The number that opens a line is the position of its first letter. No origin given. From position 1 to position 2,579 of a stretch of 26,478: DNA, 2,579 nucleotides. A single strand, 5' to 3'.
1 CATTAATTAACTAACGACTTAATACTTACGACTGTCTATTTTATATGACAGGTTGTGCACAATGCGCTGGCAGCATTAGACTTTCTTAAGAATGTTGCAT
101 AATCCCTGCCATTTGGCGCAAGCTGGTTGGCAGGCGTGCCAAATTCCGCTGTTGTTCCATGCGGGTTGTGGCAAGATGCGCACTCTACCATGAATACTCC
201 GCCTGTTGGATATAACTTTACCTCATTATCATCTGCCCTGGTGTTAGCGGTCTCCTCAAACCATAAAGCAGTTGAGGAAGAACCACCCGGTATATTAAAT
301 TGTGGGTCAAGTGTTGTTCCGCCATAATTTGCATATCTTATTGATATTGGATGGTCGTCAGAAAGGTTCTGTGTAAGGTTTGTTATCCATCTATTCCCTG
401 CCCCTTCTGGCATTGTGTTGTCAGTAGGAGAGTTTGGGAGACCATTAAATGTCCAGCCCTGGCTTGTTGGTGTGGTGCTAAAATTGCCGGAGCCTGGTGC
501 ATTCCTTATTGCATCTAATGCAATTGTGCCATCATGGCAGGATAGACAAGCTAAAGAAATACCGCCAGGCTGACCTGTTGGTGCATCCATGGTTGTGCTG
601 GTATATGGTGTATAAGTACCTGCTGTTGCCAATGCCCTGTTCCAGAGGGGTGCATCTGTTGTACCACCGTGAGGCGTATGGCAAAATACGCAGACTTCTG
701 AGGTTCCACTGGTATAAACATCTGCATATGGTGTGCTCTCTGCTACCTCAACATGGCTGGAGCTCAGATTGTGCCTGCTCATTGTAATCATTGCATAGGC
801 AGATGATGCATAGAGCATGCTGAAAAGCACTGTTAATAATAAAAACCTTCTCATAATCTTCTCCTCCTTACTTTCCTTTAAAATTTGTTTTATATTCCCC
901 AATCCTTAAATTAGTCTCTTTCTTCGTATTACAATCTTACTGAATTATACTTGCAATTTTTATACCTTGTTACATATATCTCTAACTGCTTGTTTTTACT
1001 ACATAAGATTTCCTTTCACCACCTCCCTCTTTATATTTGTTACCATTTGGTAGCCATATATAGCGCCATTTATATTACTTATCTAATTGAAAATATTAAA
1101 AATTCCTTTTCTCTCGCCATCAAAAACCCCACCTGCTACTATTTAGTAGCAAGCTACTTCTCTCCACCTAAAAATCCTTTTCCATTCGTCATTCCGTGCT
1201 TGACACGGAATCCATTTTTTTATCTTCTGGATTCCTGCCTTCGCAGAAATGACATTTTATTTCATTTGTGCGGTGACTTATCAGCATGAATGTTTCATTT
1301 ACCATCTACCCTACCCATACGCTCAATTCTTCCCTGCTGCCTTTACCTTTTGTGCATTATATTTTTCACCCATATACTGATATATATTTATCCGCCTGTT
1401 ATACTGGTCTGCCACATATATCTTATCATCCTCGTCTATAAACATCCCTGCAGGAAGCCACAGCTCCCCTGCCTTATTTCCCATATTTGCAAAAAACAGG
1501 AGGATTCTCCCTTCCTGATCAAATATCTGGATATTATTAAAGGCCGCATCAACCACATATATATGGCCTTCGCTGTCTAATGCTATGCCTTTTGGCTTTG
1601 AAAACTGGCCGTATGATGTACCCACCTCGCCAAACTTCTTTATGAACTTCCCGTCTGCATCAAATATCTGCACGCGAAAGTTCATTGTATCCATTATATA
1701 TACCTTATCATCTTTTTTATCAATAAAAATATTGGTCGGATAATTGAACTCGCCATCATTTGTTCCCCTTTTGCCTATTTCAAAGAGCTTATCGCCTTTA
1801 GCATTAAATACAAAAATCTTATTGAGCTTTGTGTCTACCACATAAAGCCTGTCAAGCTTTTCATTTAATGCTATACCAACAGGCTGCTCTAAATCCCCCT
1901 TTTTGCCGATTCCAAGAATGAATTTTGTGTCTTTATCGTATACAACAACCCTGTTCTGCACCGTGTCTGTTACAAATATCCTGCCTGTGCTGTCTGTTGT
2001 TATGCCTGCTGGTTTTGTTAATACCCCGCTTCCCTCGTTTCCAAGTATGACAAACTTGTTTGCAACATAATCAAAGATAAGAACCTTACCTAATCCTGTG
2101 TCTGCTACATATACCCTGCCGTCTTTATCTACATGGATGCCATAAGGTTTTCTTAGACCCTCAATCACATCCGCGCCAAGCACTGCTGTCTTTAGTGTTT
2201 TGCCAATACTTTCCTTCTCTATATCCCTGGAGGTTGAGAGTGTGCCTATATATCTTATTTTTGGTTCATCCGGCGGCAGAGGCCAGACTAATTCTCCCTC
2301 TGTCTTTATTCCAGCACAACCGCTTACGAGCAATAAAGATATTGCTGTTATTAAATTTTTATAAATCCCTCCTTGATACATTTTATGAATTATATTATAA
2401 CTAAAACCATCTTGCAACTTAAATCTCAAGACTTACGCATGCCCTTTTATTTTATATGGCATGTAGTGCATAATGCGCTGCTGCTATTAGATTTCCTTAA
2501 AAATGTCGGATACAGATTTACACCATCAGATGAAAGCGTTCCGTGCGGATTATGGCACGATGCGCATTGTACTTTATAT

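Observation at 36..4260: Tandem array of three OmcE-type nanowire cytochrome paralogs interleaved with an NHL propeller lipoprotein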

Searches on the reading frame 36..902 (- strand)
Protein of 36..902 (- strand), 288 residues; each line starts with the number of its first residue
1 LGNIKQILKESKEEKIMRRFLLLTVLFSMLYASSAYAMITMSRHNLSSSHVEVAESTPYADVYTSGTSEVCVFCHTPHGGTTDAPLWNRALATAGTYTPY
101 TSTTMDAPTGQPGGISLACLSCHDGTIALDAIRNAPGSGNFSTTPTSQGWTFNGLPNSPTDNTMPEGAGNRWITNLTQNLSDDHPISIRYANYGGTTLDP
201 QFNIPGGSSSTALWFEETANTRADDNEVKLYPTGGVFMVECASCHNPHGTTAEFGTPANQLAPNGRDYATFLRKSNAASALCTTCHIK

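Call 3: search_protein_families(library=pfam, proteins=[window:36-902:-], max_evalue=0.1)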
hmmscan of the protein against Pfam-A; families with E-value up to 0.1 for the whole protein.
window:36-902:- (288 aa): 6 families
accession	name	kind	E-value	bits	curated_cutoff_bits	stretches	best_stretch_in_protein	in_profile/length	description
PF09699.15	Paired_CXXCH_1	-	9.9e-09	35.2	20.6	2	240-286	8-36/41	Doubled CXXCH motif (Paired_CXXCH_1)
PF22113.1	Mtrc-MtrF_II-IV_dom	-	8.9e-06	25.8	30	2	238-286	120-163/176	Outer membrane cytochrome MtrC/MtrF-like, domains II/IV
PF14522.11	Cytochrome_C7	-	0.00019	21.6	24.8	1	239-286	14-48/67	Cytochrome c7 and related cytochrome c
PF02335.20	Cytochrom_C552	-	0.0099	15.3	24.1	0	238-287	125-176/438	Cytochrome c552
PF13442.11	Cytochrome_CBB3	-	0.017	15.9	27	0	69-94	12-35/68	Cytochrome C oxidase, cbb3-type, subunit III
PF11683.13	DUF3278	-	0.043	14.4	26.6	1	9-55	57-102/130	Protein of unknown function (DUF3278)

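Call 4: search_solved_structures(query=window:36-902:-, max_evalue=1, show_alignments=2)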
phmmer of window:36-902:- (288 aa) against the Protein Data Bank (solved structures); distinct sequences matched with E-value up to 1: 4.
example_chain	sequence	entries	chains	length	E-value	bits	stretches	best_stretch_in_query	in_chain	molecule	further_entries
7tfs_A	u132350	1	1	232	3.3e-19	72.5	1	21-138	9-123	Cytochrome c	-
9yuq_N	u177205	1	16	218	1e-15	61.1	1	19-288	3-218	Putative multiheme cytochrome c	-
8z82_C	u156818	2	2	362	0.22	14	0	222-246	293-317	Photosynthetic reaction center cytochrome c subunit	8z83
6r2q_A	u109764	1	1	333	0.27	13.7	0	67-91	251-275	Cystathionine beta-synthase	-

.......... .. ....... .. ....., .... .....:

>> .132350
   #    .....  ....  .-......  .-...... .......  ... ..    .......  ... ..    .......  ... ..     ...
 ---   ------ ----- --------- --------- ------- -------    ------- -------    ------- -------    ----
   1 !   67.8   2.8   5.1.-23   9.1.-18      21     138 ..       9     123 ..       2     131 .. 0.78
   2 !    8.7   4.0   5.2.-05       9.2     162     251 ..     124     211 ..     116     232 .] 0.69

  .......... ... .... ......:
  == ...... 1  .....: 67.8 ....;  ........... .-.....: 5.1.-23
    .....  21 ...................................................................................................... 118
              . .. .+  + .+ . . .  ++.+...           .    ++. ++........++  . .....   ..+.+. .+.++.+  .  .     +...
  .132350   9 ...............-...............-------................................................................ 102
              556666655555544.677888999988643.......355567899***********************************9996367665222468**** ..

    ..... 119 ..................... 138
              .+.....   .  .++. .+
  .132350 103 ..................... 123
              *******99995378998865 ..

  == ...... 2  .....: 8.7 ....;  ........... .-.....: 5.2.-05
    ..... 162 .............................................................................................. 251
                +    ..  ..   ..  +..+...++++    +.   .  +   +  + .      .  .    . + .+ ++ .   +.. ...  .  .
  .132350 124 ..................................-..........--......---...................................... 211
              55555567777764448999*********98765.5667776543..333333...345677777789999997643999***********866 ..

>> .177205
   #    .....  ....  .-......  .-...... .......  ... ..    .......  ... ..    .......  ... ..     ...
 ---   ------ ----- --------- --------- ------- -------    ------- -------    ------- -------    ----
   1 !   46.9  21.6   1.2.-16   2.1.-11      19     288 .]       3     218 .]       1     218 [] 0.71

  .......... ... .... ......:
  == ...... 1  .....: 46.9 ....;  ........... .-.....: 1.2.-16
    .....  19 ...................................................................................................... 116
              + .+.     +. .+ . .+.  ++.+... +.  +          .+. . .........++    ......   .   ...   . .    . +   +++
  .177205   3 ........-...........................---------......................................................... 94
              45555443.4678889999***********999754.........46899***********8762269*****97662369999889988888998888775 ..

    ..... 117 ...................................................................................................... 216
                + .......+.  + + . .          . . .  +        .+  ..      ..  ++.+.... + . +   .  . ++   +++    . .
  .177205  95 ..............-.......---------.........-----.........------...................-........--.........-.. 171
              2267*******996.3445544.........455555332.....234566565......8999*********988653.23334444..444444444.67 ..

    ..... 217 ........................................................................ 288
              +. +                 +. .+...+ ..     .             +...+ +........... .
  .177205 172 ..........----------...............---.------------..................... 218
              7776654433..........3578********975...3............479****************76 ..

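Call 18: search_protein_families(library=ncbifam, proteins=[window:36-902:-], max_evalue=0.01)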
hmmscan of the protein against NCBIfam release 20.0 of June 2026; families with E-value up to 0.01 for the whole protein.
window:36-902:- (288 aa): 4 families
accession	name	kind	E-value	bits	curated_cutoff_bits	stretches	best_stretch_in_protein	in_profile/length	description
TIGR01905.1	paired_CXXCH_1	subfamily_domain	2.5e-08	33.7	25.2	1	240-255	8-23/41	doubled CXXCH domain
TIGR03153.1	cytochr_NrfH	equivalog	2.5e-06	27.6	134.2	0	22-126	7-112/138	cytochrome c nitrite reductase small subunit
TIGR03508.1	decahem_SO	subfamily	1.3e-05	24.8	192.2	1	238-287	143-175/258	DmsE family decaheme c-type cytochrome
TIGR03507.1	decahem_SO1788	subfamily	0.00038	19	209.3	0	61-138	570-639/672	OmcA/MtrC family decaheme c-type cytochrome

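Call 53: predict_structure(alignment_id=A2)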
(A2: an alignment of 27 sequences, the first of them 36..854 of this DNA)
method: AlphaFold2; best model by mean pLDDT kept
length: 272 residues; sequences in the alignment: 27
mean_pLDDT: 41.4   pTM: 0.37
mean pLDDT of the five models: 41.4, 41.0, 40.4, 39.9, 39.2
residues with pLDDT >= 90: 0; 70-90: 6; 50-70: 54; < 50: 212
segments of 3 or more residues with pLDDT < 50: 13-171, 177-181, 225-241, 243-247, 250-272
pLDDT, mean of each block of 10 residues (from residue 1): 67 43 27 34 31 28 35 41 41 33 33 33 34 38 41 35 30 51 56 66 57 59 47 42 49 37 34 24
secondary structure, 60 per line:
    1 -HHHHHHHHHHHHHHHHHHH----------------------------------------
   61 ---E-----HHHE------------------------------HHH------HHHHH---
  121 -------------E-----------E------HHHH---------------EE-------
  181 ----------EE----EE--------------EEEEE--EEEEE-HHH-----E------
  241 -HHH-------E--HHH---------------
elements in order: H2-20 H113-117 H153-156 E213-217 E220-224

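Call 55: search_solved_structures(query=A2, max_evalue=0.01, show_alignments=2)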
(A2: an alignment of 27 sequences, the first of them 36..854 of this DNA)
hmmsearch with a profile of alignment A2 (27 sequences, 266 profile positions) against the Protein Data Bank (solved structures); distinct sequences matched with E-value up to 0.01: 3.
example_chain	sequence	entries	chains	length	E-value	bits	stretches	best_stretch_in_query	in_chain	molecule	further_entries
7tfs_A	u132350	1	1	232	5.7e-39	137.5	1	6-266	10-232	Cytochrome c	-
9yuq_N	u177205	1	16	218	7.9e-32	114.1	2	1-121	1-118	Putative multiheme cytochrome c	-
8z82_C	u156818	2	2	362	0.0022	20.9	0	202-225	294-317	Photosynthetic reaction center cytochrome c subunit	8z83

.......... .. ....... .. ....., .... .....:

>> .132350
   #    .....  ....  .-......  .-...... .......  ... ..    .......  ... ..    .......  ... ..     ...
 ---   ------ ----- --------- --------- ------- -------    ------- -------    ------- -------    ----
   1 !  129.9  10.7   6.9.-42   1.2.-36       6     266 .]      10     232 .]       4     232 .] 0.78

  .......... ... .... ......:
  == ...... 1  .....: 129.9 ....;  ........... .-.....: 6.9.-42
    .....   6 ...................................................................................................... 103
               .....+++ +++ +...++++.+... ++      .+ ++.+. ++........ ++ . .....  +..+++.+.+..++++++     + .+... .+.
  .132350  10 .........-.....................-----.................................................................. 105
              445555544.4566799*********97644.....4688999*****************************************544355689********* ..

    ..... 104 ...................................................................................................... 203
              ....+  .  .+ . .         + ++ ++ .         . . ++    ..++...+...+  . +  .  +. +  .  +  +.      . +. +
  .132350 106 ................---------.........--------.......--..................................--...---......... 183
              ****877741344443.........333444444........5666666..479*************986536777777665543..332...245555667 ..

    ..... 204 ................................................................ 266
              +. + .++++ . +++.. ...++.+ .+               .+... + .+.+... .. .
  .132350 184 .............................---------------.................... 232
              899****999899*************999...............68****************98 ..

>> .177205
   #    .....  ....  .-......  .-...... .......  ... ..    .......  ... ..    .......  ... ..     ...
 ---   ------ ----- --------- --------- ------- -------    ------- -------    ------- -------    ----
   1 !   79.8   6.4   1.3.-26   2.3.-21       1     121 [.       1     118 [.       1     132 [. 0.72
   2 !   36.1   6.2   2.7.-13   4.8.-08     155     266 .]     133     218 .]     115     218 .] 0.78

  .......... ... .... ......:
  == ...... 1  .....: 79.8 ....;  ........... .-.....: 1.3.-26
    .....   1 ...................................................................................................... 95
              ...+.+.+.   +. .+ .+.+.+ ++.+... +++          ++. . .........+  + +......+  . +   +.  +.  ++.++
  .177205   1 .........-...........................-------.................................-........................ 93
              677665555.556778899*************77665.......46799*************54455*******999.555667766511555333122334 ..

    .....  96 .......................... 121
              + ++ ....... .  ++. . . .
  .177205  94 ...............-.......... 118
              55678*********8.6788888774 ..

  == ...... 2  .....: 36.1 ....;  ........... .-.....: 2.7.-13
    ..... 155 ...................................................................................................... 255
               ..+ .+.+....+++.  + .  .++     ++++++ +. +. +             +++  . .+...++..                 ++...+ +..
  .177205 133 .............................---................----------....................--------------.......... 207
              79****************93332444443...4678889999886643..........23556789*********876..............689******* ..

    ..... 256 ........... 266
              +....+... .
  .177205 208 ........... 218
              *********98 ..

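Call 60: find_related_loci(query=A2, collection=genome_contigs, flank=10000)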
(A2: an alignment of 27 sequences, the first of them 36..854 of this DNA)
Query A2 (272 aa) in genome_contigs; peptide patterns used: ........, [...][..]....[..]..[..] (x = any residue, [..] = any of these).
600 stretches matched a pattern (row limit reached: there are more); 579 encode a relative of the query (tblastn E <= 1e-3); the best 80 are kept; 80 distinct loci.
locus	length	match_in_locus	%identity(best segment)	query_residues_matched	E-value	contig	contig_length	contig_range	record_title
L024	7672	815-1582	40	1-272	1e-49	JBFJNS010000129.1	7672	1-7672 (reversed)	MAG: Candidatus Binatia bacterium isolate Mix_sand17.2022.03.Z.66 k141_2388003_length_7672_cov_8.0000, whole genome shot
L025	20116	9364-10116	40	4-272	5e-47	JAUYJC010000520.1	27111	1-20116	MAG: Deltaproteobacteria bacterium isolate C24_metabat.bin.121_sub C24_k141_954651, whole genome shotgun sequence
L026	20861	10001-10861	37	1-272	8e-45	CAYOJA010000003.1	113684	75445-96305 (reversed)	MAG TPA_asm: uncultured Thiobacillus sp. isolate SRP189682_co1_107 genome assembly, contig: NODE_98_length_113684_cov_22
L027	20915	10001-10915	39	23-272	1e-43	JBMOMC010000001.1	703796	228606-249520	MAG: Nitrospirota bacterium isolate Betzabe_MAG040 MAG040_1, whole genome shotgun sequence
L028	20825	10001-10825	36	23-272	3e-43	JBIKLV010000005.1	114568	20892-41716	MAG: Sulfuritalea sp. isolate ME2014-08-28_3300035662_group5_bin212 Rohwer_bin2369_scaffold_50_c1, whole genome shotgun 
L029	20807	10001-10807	37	23-272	8e-43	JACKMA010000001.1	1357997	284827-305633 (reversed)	MAG: Zoogloeaceae bacterium isolate HK-STAS-PROT-106 HK-STAS-PROT-106_1, whole genome shotgun sequence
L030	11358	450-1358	36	5-272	1e-42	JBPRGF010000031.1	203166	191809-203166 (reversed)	MAG: Candidatus Nitrospinota bacterium M3_3B_026 megahit_1706010, whole genome shotgun sequence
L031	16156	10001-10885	35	4-272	7e-43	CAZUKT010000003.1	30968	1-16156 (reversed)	MAG TPA_asm: uncultured Rubrivivax sp. isolate SRP272421_co1_281 genome assembly, contig: NODE_3163_length_30968_cov_5.3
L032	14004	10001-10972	33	1-272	1e-42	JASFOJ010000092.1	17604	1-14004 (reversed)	MAG: Gammaproteobacteria bacterium isolate D0819M02metaG_Bin_688 D0819M02metaG_FD_scaffold_608_c1, whole genome shotgun 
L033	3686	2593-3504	36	1-272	1e-42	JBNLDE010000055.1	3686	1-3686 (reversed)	MAG: Zhengella sp. isolate C1C2.bin.58.orig k141_697478, whole genome shotgun sequence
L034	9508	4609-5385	36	6-272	7e-42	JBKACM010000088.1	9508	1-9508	MAG: Alphaproteobacteria bacterium isolate XQGS-1 NODE_88_length_9508_cov_5.228290, whole genome shotgun sequence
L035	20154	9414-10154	38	1-272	1e-41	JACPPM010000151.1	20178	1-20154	MAG: Acidobacteria bacterium isolate NC_groundwater_627_Ag_B-0.1um_62_56 B_1_S1_Biohub_coassembly_k141_2242032, whole ge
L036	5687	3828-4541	36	23-272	1e-41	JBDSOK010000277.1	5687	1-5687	MAG: Nitrospiria bacterium isolate cluster1_bin.438 k127_9663341, whole genome shotgun sequence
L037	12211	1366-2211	39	2-272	4e-41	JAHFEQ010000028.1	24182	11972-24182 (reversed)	MAG: Nitrospirae bacterium isolate nzgw272 NODE_1753_length_24183_cov_5.775621, whole genome shotgun sequence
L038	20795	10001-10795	38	5-272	6e-41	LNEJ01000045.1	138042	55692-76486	MAG: Gammaproteobacteria bacterium Ga0074134 Ga0074134_142.1, whole genome shotgun sequence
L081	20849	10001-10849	32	5-272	1e-34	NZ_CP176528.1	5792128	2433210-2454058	Noviherbaspirillum sp. ST 5-3 chromosome, complete genome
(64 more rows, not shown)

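Call 90: search_protein_families(library=pfam, proteins=[L081:9935-10852:+, L081:10923-12041:+, L081:12089-14134:+, L081:14180-14647:+, L081:14657-15661:+, L081:15658-16605:+, L081:16580-17548:+, L081:17433-18089:+, L081:18283-19485:+, L081:19424-20548:+], max_evalue=0.001)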
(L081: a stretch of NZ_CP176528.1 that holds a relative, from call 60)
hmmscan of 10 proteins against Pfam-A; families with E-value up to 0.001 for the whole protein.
L081:9935-10852:+ (305 aa): 4 families
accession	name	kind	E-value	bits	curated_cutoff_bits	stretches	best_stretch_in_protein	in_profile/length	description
PF09699.15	Paired_CXXCH_1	-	6.7e-12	45.3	20.6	1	274-305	8-38/41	Doubled CXXCH motif (Paired_CXXCH_1)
PF14537.11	Cytochrom_c3_2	-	3.3e-05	24.7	25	0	270-304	55-79/79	Cytochrome c3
PF14522.11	Cytochrome_C7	-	8e-05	22.8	24.8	0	273-304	14-67/67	Cytochrome c7 and related cytochrome c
PF22113.1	Mtrc-MtrF_II-IV_dom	-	0.00066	19.7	30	0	60-137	75-140/176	Outer membrane cytochrome MtrC/MtrF-like, domains II/IV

L081:10923-12041:+ (372 aa): 6 families
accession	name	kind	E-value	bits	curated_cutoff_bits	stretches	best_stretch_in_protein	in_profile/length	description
PF00639.27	Rotamase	-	1.5e-16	61.6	21.7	1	216-309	2-97/97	PPIC-type PPIASE domain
PF13145.12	Rotamase_2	-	1e-15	59.1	27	1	192-322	4-120/121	PPIC-type PPIASE domain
PF13616.12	Rotamase_3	-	4.5e-15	56.7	22.5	1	206-311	11-116/116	PPIC-type PPIASE domain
PF13624.11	SurA_N_3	-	5.5e-07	30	27.2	1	46-146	20-121/162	SurA-like N-terminal domain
PF13623.11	SurA_N_2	-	9e-07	29.3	28.5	1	45-146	17-123/145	SurA-like N-terminal domain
PF20489.3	Birna_RdRp_C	-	0.00026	21.9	28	0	279-346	15-77/106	Birnavirus RNA dependent RNA polymerase (VP1), C-terminal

L081:12089-14134:+ (681 aa): 0 families

L081:14180-14647:+ (155 aa): 2 families
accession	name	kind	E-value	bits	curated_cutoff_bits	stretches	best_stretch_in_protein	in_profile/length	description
PF14522.11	Cytochrome_C7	-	2.3e-14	53.4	24.8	1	56-117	2-67/67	Cytochrome c7 and related cytochrome c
PF02085.21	Cytochrom_CIII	-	0.00043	21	22.9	0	50-102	16-54/101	Class III cytochrome C family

L081:14657-15661:+ (334 aa): 6 families
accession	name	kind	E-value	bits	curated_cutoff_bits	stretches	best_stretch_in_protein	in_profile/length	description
PF13442.11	Cytochrome_CBB3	-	1.1e-15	58.1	27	1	28-102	3-68/68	Cytochrome C oxidase, cbb3-type, subunit III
PF14522.11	Cytochrome_C7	-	1.9e-12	47.2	24.8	1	261-321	1-67/67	Cytochrome c7 and related cytochrome c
PF00034.26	Cytochrom_C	-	7.6e-09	37.2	21.3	1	30-102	3-86/90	Cytochrome c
PF00684.25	DnaJ_CXXCXGXG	-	0.00014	22.5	32.7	0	267-322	11-64/65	DnaJ central domain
PF13435.11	Cytochrome_C554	-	0.0002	22.7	20.8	0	262-307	39-84/84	Cytochrome c554 and c-prime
PF02085.21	Cytochrom_CIII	-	0.00065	20.5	22.9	0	256-323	16-85/101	Class III cytochrome C family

L081:15658-16605:+ (315 aa): 1 family
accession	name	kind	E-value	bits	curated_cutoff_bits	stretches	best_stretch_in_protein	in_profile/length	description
PF13428.12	TPR_14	-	0.00076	20.4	23.5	0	88-113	4-29/44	Tetratricopeptide repeat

L081:16580-17548:+ (322 aa): 0 families

L081:17433-18089:+ (218 aa): 1 family
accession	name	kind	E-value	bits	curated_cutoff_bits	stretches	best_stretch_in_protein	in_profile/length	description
PF14522.11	Cytochrome_C7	-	7.4e-11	42.2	24.8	1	153-214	1-67/67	Cytochrome c7 and related cytochrome c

L081:18283-19485:+ (400 aa): 3 families
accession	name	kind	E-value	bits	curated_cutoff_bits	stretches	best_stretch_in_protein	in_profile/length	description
PF01436.27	NHL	-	7.1e-15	54.6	20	0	231-255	1-23/28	NHL repeat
PF08450.18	SGL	-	5.2e-06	26.7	26.3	0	158-221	145-216/246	SMP-30/Gluconolactonase/LRE-like region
PF25391.1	WD40_Gbeta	-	0.00014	21.4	150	0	144-211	141-207/340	G protein beta WD-40 repeat protein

L081:19424-20548:+ (374 aa): 7 families
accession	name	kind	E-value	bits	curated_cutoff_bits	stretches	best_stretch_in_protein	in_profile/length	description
PF01436.27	NHL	-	7.5e-25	86.1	20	1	201-228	2-28/28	NHL repeat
PF17170.10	DUF5128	-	2.2e-18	67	22.9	2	306-371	54-120/321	6-bladed beta-propeller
PF08450.18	SGL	-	4.1e-09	36.8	26.3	0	258-327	145-216/246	SMP-30/Gluconolactonase/LRE-like region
PF01731.26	Arylesterase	-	0.00012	22.6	21.3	0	201-228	54-81/86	Arylesterase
PF25021.1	TEN_NHL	-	0.00013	21.6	27.1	0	197-242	138-180/357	Teneurin NHL domain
PF06739.17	SBBP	-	0.00019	21.7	20.5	0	295-311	13-29/38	Beta-propeller repeat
PF16288.11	DUF4934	-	0.00055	20.4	27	0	221-280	41-100/102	Domain of unknown function (DUF4934)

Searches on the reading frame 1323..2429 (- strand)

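Call 3: search_protein_families(library=pfam, proteins=[window:1323-2429:-], max_evalue=0.1)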
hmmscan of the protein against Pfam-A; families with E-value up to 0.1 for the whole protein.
window:1323-2429:- (368 aa): 13 families
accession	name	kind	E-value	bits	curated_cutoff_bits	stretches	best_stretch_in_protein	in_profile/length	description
PF01436.27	NHL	-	9.4e-31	104.7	20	4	276-303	1-28/28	NHL repeat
PF17170.10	DUF5128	-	1.1e-21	77.7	22.9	4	193-264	54-126/321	6-bladed beta-propeller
PF08450.18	SGL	-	4.5e-16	59.6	26.3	2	229-310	134-217/246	SMP-30/Gluconolactonase/LRE-like region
PF01731.26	Arylesterase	-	4.5e-12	46.4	21.3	0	137-168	53-85/86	Arylesterase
PF25021.1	TEN_NHL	-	1.4e-11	44.5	27.1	1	275-310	140-173/357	Teneurin NHL domain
PF06739.17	SBBP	-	4.8e-10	39.7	20.5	1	129-154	6-29/38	Beta-propeller repeat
PF24684.1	Vgb_lyase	-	0.00012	21.4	50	1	93-312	13-216/290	Virginiamycin B lyase family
PF06977.17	SdiA-regulated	-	0.00019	21.2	21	1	168-293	107-239/249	SdiA-regulated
PF16288.11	DUF4934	-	0.00022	21.7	27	0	196-263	36-101/102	Domain of unknown function (DUF4934)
PF07453.19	NUMOD1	-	0.014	16.1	22.8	0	161-171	3-13/37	NUMOD1 domain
PF13162.11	DUF3997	-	0.021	15.6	25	0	218-257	46-85/107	Protein of unknown function (DUF3997)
PF07494.17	Reg_prop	-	0.025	15.2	20.4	0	96-110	8-22/24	Two component regulator propeller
PF20067.5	SSL_N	-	0.086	13.1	18.9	0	98-110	26-38/46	Strictosidine synthase-like, N-terminal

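Call 18: search_protein_families(library=ncbifam, proteins=[window:1323-2429:-], max_evalue=0.01)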
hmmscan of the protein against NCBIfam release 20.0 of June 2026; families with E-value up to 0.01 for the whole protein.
window:1323-2429:- (368 aa): 7 families
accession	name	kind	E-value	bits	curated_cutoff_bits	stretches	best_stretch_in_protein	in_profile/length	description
NF035926.1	scyF_NHL_VPEP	equivalog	9.9e-54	182.9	350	3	140-269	154-286/376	scytonemin biosynthesis PEP-CTERM protein ScyF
NF033206.1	ScyE_fam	subfamily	2.8e-13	50.1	80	3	88-115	3-30/333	ScyD/ScyE family protein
NF047780.1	LIC12708_fam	subfamily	8.3e-12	44.7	150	1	138-266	120-220/391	LIC_12708 family protein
TIGR03866.1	PQQ_ABC_repeats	subfamily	4.7e-06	25.9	287.3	1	147-295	9-143/310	PQQ-dependent catabolism-associated beta-propeller protein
NF052280.1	7_blade_YncE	equivalog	5.3e-06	25.5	400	1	66-264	47-252/338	7-bladed beta-propeller protein YncE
TIGR02604.1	Piru_Ver_Nterm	subfamily_domain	0.0014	18.1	122.2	0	137-158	13-34/367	PVC-type heme-binding CxxCH protein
TIGR02276.1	beta_rpt_yvtn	repeat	0.0045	17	27.85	0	149-168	4-23/42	beta-propeller repeat protein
